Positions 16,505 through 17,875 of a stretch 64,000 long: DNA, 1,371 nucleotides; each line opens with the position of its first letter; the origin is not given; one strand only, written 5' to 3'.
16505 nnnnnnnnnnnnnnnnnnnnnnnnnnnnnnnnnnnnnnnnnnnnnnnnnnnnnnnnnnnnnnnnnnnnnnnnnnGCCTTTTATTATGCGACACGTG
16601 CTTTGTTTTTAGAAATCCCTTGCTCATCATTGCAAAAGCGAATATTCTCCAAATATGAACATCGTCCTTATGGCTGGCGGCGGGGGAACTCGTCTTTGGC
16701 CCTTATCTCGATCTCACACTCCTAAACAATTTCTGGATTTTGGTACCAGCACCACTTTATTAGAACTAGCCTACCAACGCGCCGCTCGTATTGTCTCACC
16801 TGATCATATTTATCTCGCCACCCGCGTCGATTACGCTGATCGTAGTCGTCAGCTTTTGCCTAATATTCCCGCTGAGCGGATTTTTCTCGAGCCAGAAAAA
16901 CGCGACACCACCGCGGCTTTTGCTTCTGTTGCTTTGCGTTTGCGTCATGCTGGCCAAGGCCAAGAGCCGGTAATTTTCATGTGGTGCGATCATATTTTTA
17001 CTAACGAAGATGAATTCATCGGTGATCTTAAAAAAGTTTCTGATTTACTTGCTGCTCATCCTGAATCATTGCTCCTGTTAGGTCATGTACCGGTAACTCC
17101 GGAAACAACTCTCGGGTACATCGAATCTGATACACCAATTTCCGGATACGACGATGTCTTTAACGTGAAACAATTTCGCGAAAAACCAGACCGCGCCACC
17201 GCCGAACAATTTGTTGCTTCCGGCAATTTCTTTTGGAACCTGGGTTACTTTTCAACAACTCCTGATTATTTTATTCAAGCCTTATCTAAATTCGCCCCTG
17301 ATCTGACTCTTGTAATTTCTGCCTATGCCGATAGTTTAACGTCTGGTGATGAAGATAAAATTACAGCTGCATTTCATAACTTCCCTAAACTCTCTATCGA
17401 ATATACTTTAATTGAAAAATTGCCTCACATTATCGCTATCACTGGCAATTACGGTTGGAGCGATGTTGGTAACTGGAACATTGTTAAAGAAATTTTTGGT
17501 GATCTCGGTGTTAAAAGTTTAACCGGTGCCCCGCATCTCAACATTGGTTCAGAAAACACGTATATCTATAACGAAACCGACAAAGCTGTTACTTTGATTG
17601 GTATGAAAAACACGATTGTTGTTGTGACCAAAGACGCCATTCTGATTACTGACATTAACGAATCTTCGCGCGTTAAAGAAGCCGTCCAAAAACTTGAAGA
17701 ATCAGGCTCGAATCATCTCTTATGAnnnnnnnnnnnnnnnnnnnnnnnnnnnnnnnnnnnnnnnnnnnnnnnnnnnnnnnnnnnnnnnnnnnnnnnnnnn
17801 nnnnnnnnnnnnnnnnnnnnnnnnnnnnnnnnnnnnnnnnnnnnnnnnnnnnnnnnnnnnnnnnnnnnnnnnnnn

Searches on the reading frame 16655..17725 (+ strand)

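Call 34: search_protein_families(library=pfam, proteins=[window:16655-17725:+], max_evalue=0.001)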
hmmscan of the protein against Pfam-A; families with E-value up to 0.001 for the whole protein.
window:16655-17725:+ (356 aa): 3 families
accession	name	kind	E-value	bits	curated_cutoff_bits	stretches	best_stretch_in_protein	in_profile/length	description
PF00483.29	NTP_transferase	-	5.3e-30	105.2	21.2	1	4-276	3-234/245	Nucleotidyl transferase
PF22640.1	ManC_GMP_beta-helix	-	2.1e-07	31.2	27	1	294-347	3-55/55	MannoseP isomerase/GMP-like beta-helix domain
PF12804.13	NTP_transf_3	-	3.9e-06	27.6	27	1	4-119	2-102/160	MobA-like NTP transferase domain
